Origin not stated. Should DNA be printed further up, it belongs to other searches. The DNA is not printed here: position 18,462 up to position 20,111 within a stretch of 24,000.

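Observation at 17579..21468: Core trio: cytoplasmic BspA-type LRR protein, peptidase-like VWA protein and AAA_5 ATPase with coupled translation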

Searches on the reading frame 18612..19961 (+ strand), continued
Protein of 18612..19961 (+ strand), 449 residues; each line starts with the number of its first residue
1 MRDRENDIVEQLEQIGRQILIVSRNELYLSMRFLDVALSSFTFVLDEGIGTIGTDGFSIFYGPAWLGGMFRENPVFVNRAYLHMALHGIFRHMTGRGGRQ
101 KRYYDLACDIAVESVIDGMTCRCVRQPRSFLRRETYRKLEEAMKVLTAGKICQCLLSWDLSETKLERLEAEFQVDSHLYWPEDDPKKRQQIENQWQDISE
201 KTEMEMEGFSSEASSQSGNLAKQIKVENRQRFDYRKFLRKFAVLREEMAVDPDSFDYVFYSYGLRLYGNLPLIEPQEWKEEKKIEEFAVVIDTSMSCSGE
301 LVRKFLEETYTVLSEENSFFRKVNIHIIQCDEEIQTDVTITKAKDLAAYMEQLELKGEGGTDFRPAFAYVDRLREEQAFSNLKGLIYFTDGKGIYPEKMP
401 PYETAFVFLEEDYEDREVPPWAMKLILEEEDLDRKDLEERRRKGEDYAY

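Call 67: get_annotated_region(hit=H19, flank=5000)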
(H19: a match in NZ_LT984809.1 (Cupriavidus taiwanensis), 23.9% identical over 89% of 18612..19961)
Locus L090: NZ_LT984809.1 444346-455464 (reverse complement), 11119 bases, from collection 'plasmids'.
description: Cupriavidus taiwanensis isolate Cupriavidus taiwanensis STM 8555 plasmid I, complete sequence
organism: Cupriavidus taiwanensis (NCBI taxid 164546)
taxonomy: Bacteria; Pseudomonadota; Betaproteobacteria; Burkholderiales; Burkholderiaceae; Cupriavidus; Cupriavidus taiwanensis
host: -; source: -; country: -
typing (MOB-suite, as given by PLSDB): conjugative; relaxase MOBP; mating-pair formation MPF_T
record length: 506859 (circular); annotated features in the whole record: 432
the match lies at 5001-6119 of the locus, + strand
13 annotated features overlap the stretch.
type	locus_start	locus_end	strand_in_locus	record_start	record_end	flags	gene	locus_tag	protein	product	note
CDS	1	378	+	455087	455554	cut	-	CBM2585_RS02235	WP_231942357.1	hypothetical protein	-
CDS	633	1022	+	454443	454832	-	-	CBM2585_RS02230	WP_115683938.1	hypothetical protein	-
CDS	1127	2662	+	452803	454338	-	-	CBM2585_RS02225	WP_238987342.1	hypothetical protein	-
CDS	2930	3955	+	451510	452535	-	-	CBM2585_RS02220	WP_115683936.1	ATP-binding protein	-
CDS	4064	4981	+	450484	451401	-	-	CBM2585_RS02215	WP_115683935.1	hypothetical protein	-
CDS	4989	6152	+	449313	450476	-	-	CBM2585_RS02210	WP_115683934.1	VWA-like domain-containing protein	-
CDS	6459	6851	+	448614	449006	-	-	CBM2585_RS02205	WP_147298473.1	hypothetical protein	-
CDS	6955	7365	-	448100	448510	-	-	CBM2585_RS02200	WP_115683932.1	polymer-forming cytoskeletal protein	-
CDS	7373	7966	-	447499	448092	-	-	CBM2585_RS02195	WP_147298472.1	hypothetical protein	-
CDS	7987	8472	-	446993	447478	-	-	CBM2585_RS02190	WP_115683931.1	hypothetical protein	-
CDS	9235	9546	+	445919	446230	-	-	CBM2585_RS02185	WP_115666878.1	hypothetical protein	-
CDS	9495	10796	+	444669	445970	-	-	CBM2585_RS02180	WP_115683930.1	hypothetical protein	-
CDS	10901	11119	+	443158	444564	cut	-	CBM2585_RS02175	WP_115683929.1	metallophosphatase family protein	-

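Call 68: get_annotated_region(hit=H23, flank=5000)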
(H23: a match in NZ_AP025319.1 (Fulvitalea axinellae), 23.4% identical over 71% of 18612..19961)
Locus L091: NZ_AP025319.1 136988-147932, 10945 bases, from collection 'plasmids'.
description: Fulvitalea axinellae strain DSM 100852 plasmid pFA5, complete sequence
organism: Fulvitalea axinellae (NCBI taxid 1182444)
taxonomy: Bacteria; Bacteroidota; Cytophagia; Cytophagales; Persicobacteraceae; Fulvitalea; Fulvitalea axinellae
host: -; source: -; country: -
typing (MOB-suite, as given by PLSDB): non-mobilizable
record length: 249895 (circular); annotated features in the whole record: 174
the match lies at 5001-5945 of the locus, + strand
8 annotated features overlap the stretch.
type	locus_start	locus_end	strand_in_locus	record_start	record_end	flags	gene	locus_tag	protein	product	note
CDS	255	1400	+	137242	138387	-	-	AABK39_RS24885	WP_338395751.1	MFS transporter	GO:0055085 - transmembrane transport [Evidence IEA]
CDS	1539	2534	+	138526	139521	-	-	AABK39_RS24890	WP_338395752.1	isoaspartyl peptidase/L-asparaginase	-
CDS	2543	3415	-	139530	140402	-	-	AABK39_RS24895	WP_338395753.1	helix-turn-helix transcriptional regulator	-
CDS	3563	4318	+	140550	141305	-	-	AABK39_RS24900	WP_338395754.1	haloacid dehalogenase type II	GO:0006805 - xenobiotic metabolic process [Evidence IEA]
CDS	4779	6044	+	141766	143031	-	-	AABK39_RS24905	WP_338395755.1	VWA-like domain-containing protein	-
CDS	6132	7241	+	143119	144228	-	-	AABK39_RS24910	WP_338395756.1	AAA family ATPase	-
CDS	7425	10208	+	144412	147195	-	-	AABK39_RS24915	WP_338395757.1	hypothetical protein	-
CDS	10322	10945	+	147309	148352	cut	-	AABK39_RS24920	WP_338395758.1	serine hydrolase domain-containing protein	-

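Call 69: search_protein_families(library=pfam, proteins=[L090:4064-4981:+, L090:2930-3955:+, L090:4989-6152:+, L091:7425-10208:+, L091:6132-7241:+, L091:4779-6044:+, L033:7540-7989:+], max_evalue=0.01)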
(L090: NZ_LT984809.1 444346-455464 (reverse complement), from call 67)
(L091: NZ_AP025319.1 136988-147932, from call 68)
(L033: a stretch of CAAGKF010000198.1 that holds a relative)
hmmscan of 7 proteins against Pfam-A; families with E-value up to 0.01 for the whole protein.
L090:4064-4981:+ (305 aa): 1 family
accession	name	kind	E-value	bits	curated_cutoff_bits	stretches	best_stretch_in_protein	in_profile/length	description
PF11348.13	DUF3150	-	0.0015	18.3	24.9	1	9-164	3-158/257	Protein of unknown function (DUF3150)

L090:2930-3955:+ (341 aa): 3 families
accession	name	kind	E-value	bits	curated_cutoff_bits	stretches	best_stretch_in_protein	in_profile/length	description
PF13191.12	AAA_16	-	6.5e-06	27.2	32.6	0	7-45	11-50/167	AAA ATPase domain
PF07728.20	AAA_5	-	9.8e-05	22.8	22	0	86-153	63-139/139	AAA domain (dynein-related subfamily)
PF00004.35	AAA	-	0.00038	21.4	21.2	1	22-159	1-129/131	ATPase family associated with various cellular activities (AAA)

L090:4989-6152:+ (387 aa): 3 families
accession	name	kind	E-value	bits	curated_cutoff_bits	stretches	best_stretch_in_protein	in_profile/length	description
PF13203.12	DUF2201_N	-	2.5e-47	162.2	23.2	1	7-251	8-270/271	Putative metallopeptidase domain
PF09967.15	DUF2201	-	3.4e-23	82.5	26.4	1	260-384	2-121/123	VWA-like domain (DUF2201)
PF01435.24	Peptidase_M48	-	0.00063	20.1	20.3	1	51-101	56-106/186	Peptidase family M48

L091:7425-10208:+ (927 aa): 6 families
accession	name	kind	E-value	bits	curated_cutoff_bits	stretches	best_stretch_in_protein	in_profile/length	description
PF23598.1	LRR_14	-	1.8e-24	86.6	40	3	821-909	61-148/353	Leucine-rich repeat region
PF25019.1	LRR_R13L1-DRL21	-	4e-08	33.6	27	0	182-240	64-124/127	R13L1/DRL21 LRRs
PF23952.1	LRR_EndoS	-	8.6e-06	26.4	27.9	1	386-455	41-112/116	Endo-beta-N-acetylglucosaminidase EndoS LRR domain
PF23247.1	LRR_RPS2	-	1.8e-05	25.2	27.9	0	399-459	80-144/160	Plant disease resistance protein RPS2-like, leucine-rich repeats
PF12799.13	LRR_4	-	0.00021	21.8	27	0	370-408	1-40/44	Leucine Rich repeats (2 copies)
PF23211.1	LRR_LRWD1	-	0.0019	18.3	28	0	143-222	22-99/190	Leucine-rich repeat and WD repeat-containing protein 1, LRR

L091:6132-7241:+ (369 aa): 4 families
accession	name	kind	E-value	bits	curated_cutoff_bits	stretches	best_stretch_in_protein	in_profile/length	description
PF07728.20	AAA_5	-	3.8e-09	37.1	22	1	42-170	1-139/139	AAA domain (dynein-related subfamily)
PF13191.12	AAA_16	-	0.00025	22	32.6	0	41-79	25-63/167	AAA ATPase domain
PF07726.17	AAA_3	-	0.00046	20.5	27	1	45-170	4-129/131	ATPase family associated with various cellular activities (AAA)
PF00004.35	AAA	-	0.0021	18.9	21.2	1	43-119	1-70/131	ATPase family associated with various cellular activities (AAA)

L091:4779-6044:+ (421 aa): 3 families
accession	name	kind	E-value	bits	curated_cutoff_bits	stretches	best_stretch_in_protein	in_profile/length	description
PF13203.12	DUF2201_N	-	4.9e-17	62.9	23.2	1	48-283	41-256/271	Putative metallopeptidase domain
PF09967.15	DUF2201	-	1.1e-16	61.5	26.4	1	297-401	2-109/123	VWA-like domain (DUF2201)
PF08125.19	Mannitol_dh_C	-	0.0025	17.8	30.7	1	200-264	62-123/190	Mannitol dehydrogenase C-terminal domain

L033:7540-7989:+ (149 aa): 1 family
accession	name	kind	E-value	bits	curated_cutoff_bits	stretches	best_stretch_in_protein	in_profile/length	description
PF12646.12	DUF3783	-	1.1e-22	80.1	27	1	88-143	2-56/56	Domain of unknown function (DUF3783)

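Call 71: find_related_loci(query=L091:4779-6044:+, collection=metagenome_contigs, flank=7000)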
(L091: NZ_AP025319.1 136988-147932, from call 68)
Query L091:4779-6044:+ (421 aa) in metagenome_contigs; peptide patterns used: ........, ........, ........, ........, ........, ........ (x = any residue, [..] = any of these).
48 stretches matched a pattern, but none encodes a relative of the query by tblastn (E <= 1e-3).
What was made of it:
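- Tried and rejected: A metagenome scan with the Fulvitalea VWA protein found no relatives (call 71).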

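Call 78: find_encoding_contigs(protein=P0122, flank=6000, max_places=2)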
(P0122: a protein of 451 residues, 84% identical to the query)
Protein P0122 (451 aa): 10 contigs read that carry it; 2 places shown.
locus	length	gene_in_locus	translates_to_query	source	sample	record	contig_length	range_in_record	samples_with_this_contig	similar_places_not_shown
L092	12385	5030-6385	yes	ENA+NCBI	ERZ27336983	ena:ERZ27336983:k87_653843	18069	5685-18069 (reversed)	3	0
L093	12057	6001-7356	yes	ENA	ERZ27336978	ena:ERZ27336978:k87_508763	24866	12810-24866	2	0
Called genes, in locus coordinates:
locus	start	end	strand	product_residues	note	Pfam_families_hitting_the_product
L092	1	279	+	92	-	?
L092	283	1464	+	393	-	PF06808:DctM, PF03606:DcuC (weak)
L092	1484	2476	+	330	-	PF03480:DctP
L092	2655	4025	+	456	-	PF08486:SpoIID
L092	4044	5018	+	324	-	PF13306:LRR_5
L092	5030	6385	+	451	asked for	PF13203:DUF2201_N, PF09967:DUF2201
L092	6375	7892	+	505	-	PF00004:AAA (weak)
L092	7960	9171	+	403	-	PF01520:Amidase_3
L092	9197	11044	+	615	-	PF13240:Zn_Ribbon_1, PF13248:Zn_ribbon_3 (faint), PF00092:VWA, PF13519:VWA_2, PF13768:VWA_3, PF22819:TcaA_5th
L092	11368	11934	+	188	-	PF02659:Mntp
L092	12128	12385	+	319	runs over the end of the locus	PF06325:PrmA, PF05175:MTS, PF13847:Methyltransf_31, PF08242:Methyltransf_12 (faint), PF13649:Methyltransf_25 (weak)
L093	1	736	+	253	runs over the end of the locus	PF01487:DHquinase_I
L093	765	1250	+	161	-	PF04290:DctQ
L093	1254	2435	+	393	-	PF06808:DctM, PF03606:DcuC (weak)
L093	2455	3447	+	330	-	PF03480:DctP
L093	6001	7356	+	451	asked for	PF13203:DUF2201_N, PF09967:DUF2201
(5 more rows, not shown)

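Call 79: find_encoding_contigs(protein=P0124, flank=6000, max_places=2)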
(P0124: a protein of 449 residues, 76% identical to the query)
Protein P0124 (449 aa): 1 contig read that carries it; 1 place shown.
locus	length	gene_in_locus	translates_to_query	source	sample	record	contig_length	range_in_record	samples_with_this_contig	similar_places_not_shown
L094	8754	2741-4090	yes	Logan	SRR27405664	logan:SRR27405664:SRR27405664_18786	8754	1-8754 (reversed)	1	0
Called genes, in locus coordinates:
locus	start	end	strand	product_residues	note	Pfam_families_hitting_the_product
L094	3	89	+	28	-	?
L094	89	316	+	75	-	PF15731:MqsA_antitoxin (weak)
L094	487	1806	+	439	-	PF08486:SpoIID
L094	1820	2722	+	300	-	PF13306:LRR_5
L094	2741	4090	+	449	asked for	PF13203:DUF2201_N, PF09967:DUF2201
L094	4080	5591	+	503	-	PF13245:AAA_19 (faint), PF13401:AAA_22 (faint), PF00004:AAA, PF07728:AAA_5 (weak)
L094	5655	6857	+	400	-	PF01520:Amidase_3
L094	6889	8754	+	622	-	?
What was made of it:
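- Checked: In close relatives with the same synteny the gene was called 13-18 nt after the SpoIID stop and gives 300-324 aa (calls 78, 79).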

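Call 89: fold_search(model_id=the predicted structure, library=viral)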
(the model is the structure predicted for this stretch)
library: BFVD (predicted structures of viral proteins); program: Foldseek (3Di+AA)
matches with E <= 10: 533; with E <= 0.001: 85
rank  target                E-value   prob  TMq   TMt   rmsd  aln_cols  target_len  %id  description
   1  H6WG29                2.1e-17  1.00  0.48  0.54   9.7       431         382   18  Metallopeptidase [Cyanophage S-TIM5]
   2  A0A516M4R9            8.6e-17  1.00  0.44  0.44   9.9       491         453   14  (no name in the UniProt tables at hand)
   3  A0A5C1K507            9.6e-17  1.00  0.41  0.45   9.8       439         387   16  Uncharacterized protein [Pseudomonas phage Zuri]
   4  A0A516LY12            1.1e-16  1.00  0.45  0.50   9.5       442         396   15  (no name in the UniProt tables at hand)
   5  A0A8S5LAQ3            3.0e-16  1.00  0.46  0.50   9.7       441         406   17  Metallopeptidase domain protein [Podoviridae sp. ctBev14]
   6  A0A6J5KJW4            8.9e-16  1.00  0.53  0.53   8.3       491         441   19  VWA-like domain containing protein [uncultured Caudovirales phage]
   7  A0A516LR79            9.9e-16  1.00  0.49  0.55   7.7       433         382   16  (no name in the UniProt tables at hand)
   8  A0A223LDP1            2.0e-15  1.00  0.47  0.45   9.6       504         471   16  Uncharacterized protein [Bacillus phage PBS1]
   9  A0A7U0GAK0            2.6e-15  1.00  0.46  0.51   8.6       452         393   15  VWA-like domain-containing protein [Klebsiella phage vB_KpP_FBKp27]
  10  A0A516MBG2            1.3e-14  1.00  0.41  0.43  10.5       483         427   14  (no name in the UniProt tables at hand)
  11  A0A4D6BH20            1.4e-14  1.00  0.44  0.44  11.9       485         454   16  (no name in the UniProt tables at hand)
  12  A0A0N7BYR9            1.8e-14  1.00  0.34  0.33  17.6       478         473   13  (no name in the UniProt tables at hand)
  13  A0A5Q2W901            9.9e-14  1.00  0.36  0.37  20.0       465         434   17  (no name in the UniProt tables at hand)
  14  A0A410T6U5            8.7e-13  1.00  0.39  0.40  12.1       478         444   12  (no name in the UniProt tables at hand)
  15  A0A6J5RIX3            3.6e-12  1.00  0.39  0.33  12.0       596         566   12  VWA-like domain containing protein [uncultured Caudovirales phage]
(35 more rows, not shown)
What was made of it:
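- On Zincin-VWA family (Pfam DUF2201_N + DUF2201; 'VWA-like domain-containing protein'): Full-length structural matches to phage family members, E ~1e-17 (call 89).
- Full-length structural matches to phage metallopeptidase-VWA proteins reach E ~1e-17 (call 89).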

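Call 97: search_protein_families(library=pfam, proteins=[L019:10984-12981:-, L019:9304-9813:+, L017:3394-3777:+, L029:5433-6326:-, L031:6488-7819:+, L055:6320-7681:-, L075:9377-9904:+], max_evalue=0.0001)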
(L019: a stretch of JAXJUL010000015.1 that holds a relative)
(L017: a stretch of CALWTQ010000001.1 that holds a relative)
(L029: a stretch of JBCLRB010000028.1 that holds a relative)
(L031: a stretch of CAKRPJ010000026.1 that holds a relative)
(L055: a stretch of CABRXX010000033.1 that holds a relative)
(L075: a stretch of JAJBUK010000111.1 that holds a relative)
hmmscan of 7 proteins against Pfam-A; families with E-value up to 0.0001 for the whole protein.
L019:10984-12981:- (665 aa): 1 family
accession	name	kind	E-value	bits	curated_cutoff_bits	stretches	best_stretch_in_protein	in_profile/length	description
PF00884.28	Sulfatase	-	6.9e-22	78.5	25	1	282-582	1-301/301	Sulfatase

L019:9304-9813:+ (169 aa): 1 family
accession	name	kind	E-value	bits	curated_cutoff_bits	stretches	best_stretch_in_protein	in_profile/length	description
PF04892.17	VanZ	-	1.3e-24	87.7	30.1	1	13-150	3-125/126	VanZ like family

L017:3394-3777:+ (127 aa): 0 families

L029:5433-6326:- (297 aa): 3 families
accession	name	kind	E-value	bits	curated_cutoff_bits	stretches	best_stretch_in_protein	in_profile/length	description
PF13411.12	MerR_1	-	2.6e-18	66.3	21.6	1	28-95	2-67/69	MerR HTH family regulatory protein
PF00376.29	MerR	-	2.7e-13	49.9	28.2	1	29-66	2-38/38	MerR family regulatory protein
PF06445.20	GyrI-like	-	3.6e-09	37.5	26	1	151-292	9-154/155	GyrI-like small molecule binding domain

L031:6488-7819:+ (443 aa): 1 family
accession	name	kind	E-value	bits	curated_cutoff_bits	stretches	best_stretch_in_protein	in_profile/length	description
PF01546.33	Peptidase_M20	-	2.4e-05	24.8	24.6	1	100-388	23-186/206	Peptidase family M20/M25/M40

L055:6320-7681:- (453 aa): 2 families
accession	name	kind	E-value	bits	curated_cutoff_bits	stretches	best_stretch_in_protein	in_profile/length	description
PF02127.20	Peptidase_M18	-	7.1e-119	397.9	24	1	28-437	1-432/432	Aminopeptidase I zinc metalloprotease (M18)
PF05343.19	Peptidase_M42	-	3.8e-06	26.6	23.2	1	313-426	175-286/292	M42 glutamyl aminopeptidase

L075:9377-9904:+ (175 aa): 3 families
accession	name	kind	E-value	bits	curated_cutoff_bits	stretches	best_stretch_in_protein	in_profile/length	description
PF13302.13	Acetyltransf_3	-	1.1e-26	94.6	25.4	1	13-146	1-138/138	Acetyltransferase (GNAT) domain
PF00583.31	Acetyltransf_1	-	9.1e-15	55.4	20.7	1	46-145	15-116/116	Acetyltransferase (GNAT) family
PF13508.13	Acetyltransf_7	-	8.8e-07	29.7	27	1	64-146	3-83/84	Acetyltransferase (GNAT) domain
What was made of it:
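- Tried and rejected: They are unrelated: VanZ, sulfatase, MerR, M18/M20 peptidases and GNAT (call 97).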
